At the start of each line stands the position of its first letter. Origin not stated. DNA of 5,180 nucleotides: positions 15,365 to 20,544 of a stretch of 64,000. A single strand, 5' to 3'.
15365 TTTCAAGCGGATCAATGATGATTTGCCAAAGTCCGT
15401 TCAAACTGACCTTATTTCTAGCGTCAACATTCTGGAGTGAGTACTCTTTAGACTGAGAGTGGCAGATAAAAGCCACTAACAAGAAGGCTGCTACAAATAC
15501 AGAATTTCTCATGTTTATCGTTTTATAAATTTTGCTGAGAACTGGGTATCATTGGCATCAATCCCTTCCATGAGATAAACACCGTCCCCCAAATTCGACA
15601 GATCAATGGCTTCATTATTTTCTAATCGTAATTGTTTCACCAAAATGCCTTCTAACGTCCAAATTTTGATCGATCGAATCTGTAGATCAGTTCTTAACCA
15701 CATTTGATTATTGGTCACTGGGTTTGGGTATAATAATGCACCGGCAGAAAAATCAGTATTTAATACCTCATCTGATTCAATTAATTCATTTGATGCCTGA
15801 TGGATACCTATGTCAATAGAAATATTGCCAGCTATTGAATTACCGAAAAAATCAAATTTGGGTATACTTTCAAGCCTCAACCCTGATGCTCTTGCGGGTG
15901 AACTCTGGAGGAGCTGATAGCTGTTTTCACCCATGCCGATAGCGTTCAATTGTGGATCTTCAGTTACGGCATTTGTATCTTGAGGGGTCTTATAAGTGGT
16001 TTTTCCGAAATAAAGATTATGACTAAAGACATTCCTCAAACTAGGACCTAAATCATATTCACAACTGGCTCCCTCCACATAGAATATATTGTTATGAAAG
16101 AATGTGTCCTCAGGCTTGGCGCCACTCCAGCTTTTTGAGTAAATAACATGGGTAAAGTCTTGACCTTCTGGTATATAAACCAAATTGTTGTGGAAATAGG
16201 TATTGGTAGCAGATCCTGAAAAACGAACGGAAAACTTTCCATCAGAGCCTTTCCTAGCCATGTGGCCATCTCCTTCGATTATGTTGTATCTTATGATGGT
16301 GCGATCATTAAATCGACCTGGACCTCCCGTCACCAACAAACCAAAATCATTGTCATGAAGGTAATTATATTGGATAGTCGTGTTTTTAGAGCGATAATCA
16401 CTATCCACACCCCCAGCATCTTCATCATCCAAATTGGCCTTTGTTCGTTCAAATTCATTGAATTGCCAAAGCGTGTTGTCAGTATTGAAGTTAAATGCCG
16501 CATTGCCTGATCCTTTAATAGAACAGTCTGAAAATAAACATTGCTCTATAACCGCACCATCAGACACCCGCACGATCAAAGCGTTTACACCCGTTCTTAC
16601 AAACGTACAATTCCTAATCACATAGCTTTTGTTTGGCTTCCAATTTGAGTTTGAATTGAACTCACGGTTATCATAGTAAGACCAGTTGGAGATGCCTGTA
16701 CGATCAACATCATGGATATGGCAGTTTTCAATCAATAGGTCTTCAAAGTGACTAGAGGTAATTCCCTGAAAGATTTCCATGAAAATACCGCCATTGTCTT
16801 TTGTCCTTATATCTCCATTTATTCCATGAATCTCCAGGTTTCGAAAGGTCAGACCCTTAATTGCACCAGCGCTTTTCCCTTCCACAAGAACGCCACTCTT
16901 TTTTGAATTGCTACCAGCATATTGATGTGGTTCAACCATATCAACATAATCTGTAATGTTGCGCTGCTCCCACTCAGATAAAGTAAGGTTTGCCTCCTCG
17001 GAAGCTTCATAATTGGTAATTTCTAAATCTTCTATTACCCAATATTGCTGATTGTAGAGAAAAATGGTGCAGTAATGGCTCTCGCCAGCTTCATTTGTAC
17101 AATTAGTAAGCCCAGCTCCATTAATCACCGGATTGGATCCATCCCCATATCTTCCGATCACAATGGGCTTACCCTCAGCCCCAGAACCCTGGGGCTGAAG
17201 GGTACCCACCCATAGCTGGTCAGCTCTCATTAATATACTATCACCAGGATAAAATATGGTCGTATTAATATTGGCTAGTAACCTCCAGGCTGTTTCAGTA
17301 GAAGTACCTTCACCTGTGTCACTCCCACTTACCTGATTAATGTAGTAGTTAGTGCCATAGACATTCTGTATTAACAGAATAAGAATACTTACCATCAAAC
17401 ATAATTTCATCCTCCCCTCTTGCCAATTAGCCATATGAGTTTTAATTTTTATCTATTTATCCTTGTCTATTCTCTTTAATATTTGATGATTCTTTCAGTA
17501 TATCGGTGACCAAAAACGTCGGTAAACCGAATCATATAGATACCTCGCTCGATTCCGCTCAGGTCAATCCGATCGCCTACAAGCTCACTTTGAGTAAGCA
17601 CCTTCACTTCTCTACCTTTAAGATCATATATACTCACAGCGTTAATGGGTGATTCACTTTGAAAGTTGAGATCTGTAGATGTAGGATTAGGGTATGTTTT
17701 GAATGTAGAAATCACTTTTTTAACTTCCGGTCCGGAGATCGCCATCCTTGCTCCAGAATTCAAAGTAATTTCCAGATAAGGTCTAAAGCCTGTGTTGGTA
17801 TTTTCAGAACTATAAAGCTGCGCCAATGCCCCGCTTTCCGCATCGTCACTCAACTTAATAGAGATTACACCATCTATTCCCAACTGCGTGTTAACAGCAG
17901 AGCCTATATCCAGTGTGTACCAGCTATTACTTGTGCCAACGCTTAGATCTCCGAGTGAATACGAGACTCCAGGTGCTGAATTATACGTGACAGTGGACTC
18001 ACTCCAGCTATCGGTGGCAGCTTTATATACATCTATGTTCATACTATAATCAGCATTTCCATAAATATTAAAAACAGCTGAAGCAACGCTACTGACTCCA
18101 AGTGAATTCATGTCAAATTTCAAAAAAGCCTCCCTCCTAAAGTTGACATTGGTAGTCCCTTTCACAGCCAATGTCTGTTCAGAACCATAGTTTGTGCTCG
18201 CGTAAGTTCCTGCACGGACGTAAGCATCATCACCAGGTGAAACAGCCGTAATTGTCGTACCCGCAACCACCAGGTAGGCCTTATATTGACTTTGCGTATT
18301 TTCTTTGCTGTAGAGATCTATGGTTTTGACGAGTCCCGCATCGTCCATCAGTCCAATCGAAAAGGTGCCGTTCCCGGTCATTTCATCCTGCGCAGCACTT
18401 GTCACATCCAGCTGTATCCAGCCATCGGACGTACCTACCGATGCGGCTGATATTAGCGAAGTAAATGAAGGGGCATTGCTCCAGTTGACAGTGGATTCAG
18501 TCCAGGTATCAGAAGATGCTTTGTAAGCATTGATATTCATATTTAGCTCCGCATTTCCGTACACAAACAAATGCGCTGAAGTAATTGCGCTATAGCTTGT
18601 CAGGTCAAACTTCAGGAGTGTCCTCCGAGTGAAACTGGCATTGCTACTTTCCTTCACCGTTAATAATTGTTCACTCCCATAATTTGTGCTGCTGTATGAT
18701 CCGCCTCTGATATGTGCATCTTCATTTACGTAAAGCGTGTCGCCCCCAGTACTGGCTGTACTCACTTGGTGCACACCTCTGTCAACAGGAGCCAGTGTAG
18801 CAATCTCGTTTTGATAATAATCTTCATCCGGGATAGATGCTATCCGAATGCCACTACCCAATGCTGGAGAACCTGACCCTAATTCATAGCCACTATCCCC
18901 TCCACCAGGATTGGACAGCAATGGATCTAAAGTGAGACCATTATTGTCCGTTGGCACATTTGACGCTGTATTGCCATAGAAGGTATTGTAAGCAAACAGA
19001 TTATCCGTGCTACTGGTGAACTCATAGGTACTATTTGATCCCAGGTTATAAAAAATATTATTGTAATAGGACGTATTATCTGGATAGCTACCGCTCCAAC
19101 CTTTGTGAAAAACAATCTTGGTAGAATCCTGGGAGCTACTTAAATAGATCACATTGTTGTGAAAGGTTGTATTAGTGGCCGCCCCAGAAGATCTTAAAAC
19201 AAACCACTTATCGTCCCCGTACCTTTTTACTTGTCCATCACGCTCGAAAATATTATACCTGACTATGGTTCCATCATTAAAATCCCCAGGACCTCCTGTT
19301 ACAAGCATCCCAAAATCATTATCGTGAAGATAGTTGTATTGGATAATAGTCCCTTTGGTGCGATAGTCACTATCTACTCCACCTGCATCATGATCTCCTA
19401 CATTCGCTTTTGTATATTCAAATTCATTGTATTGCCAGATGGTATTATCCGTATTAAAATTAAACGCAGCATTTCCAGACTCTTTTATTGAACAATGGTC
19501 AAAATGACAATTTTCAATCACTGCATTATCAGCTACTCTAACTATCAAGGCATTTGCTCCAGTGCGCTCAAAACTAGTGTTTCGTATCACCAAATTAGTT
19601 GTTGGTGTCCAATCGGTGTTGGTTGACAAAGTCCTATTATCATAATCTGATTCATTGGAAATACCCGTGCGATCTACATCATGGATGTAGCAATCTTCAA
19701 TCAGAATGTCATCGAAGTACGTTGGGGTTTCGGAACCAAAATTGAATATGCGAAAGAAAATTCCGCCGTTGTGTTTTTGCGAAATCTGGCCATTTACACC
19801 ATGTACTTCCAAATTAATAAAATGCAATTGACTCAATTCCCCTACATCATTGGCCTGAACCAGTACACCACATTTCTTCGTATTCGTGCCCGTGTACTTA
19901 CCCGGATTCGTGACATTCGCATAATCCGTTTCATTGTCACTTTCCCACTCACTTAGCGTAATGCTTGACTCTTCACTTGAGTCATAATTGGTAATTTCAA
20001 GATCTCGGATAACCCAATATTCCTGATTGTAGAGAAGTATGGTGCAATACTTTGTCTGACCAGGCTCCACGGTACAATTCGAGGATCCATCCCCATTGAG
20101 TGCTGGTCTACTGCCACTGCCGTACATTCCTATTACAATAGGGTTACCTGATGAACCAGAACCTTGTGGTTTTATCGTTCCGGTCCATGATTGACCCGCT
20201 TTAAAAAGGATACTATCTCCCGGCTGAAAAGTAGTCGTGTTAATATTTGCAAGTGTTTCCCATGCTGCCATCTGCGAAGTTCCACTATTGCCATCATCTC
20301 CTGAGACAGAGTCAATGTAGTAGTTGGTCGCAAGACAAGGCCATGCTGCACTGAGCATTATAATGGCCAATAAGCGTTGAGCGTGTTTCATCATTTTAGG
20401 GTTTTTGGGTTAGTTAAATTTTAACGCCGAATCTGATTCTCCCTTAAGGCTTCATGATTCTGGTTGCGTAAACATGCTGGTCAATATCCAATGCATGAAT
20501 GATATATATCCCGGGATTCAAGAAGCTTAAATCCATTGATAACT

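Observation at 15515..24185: Three paralogous beta-helix enzymes with a conserved Asp-x6-Asp motif, sent to different locations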

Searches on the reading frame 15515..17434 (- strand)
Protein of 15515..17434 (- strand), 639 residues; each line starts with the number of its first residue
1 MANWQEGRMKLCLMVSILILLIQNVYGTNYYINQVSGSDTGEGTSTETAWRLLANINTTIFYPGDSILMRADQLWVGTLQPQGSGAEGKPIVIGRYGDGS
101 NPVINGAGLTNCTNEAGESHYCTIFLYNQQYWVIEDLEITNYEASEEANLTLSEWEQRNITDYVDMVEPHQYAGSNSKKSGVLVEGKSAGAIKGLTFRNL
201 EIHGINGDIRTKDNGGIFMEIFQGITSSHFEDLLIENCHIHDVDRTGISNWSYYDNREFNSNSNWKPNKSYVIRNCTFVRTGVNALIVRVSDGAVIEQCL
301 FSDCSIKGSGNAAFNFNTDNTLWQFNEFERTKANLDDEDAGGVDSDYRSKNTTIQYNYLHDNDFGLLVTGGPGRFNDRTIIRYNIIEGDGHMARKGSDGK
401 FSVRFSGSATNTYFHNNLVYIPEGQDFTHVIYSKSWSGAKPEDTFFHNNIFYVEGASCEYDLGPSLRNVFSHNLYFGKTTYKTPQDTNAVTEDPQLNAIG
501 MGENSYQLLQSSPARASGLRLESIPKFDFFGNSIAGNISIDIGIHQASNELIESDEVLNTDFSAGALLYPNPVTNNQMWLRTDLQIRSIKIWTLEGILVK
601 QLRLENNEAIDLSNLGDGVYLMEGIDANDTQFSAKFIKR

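Call 3: search_protein_families(library=pfam, proteins=[window:15515-17434:-], max_evalue=0.01)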
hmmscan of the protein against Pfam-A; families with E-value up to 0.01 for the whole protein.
window:15515-17434:- (639 aa): 2 families
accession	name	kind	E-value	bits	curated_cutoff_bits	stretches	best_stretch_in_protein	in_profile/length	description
PF13229.12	Beta_helix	-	2.5e-10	40.6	25.9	1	269-418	32-157/158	Right handed beta helix region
PF18962.6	Por_Secre_tail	-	8.2e-08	32.9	27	1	568-637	1-74/75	Secretion system C-terminal sorting domain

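Call 8: search_solved_structures(query=window:15515-17434:-, max_evalue=1, show_alignments=5)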
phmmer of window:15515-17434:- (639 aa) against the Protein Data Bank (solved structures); distinct sequences matched with E-value up to 1: 3.
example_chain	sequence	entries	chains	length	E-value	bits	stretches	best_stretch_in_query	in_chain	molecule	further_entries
7v6m_A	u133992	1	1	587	5.8e-23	84.6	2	25-298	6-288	Fibronectin type III domain-containing protein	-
6kqs_A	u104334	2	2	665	1.3e-11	47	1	27-260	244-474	lacto-N-biosidase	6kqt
8glj_D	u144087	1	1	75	0.08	14.7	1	567-638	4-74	Por secretion system C-terminal sorting domain-containing protein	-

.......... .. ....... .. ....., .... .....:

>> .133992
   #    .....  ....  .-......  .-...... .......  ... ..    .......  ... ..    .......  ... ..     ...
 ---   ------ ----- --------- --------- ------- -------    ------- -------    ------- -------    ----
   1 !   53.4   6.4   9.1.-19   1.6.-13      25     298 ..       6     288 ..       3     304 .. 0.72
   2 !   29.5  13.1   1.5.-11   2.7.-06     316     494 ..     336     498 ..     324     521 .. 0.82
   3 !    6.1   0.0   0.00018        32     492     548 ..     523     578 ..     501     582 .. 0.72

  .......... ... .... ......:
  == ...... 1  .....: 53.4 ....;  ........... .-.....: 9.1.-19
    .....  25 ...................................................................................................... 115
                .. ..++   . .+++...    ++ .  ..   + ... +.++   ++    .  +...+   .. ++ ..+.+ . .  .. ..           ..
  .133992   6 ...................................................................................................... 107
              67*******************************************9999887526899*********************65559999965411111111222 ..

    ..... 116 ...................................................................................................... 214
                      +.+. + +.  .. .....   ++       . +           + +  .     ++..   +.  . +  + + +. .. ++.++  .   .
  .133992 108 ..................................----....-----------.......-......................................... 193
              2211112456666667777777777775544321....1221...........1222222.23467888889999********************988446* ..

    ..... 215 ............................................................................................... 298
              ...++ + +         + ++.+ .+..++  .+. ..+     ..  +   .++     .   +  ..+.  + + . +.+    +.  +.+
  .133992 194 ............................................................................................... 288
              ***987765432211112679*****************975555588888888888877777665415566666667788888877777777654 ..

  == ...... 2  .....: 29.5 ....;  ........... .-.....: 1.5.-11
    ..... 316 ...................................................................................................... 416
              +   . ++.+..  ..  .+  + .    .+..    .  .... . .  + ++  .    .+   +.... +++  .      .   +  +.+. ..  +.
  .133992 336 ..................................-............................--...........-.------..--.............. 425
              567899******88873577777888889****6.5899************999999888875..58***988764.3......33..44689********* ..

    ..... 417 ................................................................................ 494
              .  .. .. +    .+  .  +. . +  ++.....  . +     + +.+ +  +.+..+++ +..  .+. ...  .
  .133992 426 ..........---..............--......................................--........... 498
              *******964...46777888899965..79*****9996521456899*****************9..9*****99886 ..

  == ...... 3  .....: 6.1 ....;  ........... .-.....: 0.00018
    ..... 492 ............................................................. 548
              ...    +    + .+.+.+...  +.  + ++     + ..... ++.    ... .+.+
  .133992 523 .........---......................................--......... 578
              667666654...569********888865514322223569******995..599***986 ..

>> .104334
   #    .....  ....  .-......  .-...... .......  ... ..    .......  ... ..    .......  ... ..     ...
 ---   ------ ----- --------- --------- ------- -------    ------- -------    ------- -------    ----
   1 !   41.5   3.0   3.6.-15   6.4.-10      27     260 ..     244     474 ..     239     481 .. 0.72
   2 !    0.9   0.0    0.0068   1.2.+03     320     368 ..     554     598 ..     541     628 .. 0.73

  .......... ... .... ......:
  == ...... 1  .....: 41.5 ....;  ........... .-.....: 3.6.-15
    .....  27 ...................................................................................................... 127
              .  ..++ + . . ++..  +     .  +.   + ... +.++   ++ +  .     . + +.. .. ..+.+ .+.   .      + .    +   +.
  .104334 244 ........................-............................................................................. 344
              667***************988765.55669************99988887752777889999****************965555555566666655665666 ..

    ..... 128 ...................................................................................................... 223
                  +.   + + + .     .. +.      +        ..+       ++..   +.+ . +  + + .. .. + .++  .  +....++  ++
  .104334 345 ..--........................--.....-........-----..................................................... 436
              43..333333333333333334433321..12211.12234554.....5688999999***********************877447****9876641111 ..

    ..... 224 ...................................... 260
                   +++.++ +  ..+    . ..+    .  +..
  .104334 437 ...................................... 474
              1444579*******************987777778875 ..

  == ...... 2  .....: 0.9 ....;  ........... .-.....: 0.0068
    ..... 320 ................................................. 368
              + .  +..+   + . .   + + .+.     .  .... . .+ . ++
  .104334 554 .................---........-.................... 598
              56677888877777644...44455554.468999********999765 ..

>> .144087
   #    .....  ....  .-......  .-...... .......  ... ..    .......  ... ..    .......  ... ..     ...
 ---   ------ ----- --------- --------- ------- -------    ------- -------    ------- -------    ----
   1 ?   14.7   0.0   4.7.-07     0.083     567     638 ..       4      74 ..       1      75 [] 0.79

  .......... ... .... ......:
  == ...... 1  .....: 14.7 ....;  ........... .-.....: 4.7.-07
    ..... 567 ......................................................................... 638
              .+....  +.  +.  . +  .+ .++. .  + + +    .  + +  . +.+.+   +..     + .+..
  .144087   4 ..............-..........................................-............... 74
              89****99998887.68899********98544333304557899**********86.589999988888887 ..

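Call 62: search_protein_families(library=ncbifam, proteins=[window:15515-17434:-], max_evalue=0.001)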
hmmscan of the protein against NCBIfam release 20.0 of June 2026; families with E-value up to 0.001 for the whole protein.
window:15515-17434:- (639 aa): 3 families
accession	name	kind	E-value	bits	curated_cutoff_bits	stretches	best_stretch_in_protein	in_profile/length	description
NF047897.1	LctobiosidLnbX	equivalog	2.6e-12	45.5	2500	1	26-254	42-299/1498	lacto-N-biosidase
TIGR04183.1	Por_Secre_tail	domain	1.8e-08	34.3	23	1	568-639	1-72/72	T9SS type A sorting domain-containing protein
NF052644.1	T9SS_DNase_Rie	equivalog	6.9e-06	25.6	260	1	571-638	187-250/251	T9SS-dependent surface endonuclease, AS87_RS02955 family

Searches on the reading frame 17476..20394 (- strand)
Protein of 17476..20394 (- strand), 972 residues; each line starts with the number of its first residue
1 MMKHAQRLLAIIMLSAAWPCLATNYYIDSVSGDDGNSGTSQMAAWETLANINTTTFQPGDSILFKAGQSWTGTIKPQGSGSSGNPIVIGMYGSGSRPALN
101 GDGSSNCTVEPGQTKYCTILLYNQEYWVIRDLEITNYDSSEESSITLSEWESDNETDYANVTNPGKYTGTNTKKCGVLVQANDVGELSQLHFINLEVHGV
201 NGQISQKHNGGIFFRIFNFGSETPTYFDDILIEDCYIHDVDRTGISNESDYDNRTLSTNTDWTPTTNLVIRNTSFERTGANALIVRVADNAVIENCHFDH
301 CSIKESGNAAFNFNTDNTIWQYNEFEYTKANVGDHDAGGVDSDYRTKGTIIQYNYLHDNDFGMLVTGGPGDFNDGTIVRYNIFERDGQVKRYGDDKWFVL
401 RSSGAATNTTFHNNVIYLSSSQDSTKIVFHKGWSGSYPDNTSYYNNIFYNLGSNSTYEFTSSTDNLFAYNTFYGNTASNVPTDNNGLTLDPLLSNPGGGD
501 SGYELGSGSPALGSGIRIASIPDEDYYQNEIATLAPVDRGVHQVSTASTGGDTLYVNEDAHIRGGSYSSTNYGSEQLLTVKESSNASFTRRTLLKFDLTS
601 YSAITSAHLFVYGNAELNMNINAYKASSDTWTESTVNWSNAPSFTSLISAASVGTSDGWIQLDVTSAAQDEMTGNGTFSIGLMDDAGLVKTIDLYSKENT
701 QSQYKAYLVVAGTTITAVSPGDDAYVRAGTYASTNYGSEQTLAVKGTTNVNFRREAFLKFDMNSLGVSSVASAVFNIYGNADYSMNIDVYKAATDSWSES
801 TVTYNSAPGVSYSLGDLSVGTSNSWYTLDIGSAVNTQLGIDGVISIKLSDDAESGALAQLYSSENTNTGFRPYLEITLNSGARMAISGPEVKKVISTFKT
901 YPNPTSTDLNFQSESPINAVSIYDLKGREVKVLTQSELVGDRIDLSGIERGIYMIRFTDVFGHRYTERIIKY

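Call 3: search_protein_families(library=pfam, proteins=[window:17476-20394:-], max_evalue=0.01)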
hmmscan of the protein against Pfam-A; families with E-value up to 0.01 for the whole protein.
window:17476-20394:- (972 aa): 2 families
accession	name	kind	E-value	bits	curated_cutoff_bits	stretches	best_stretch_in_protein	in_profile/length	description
PF24517.2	CBM96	-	1.3e-70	236.9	26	2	716-877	3-163/164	Carbohydrate-binding module family 96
PF18962.6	Por_Secre_tail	-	1.4e-09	38.5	27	1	901-959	2-64/75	Secretion system C-terminal sorting domain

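Call 62: search_protein_families(library=ncbifam, proteins=[window:17476-20394:-], max_evalue=0.001)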
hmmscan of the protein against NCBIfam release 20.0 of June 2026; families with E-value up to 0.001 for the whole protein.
window:17476-20394:- (972 aa): 2 families
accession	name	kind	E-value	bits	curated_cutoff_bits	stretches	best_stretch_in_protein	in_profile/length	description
NF033679.1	DNRLRE_dom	domain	1.9e-48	164.6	34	2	722-877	1-164/164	DNRLRE domain-containing protein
TIGR04183.1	Por_Secre_tail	domain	1.6e-10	40.8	23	1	901-971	2-71/72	T9SS type A sorting domain-containing protein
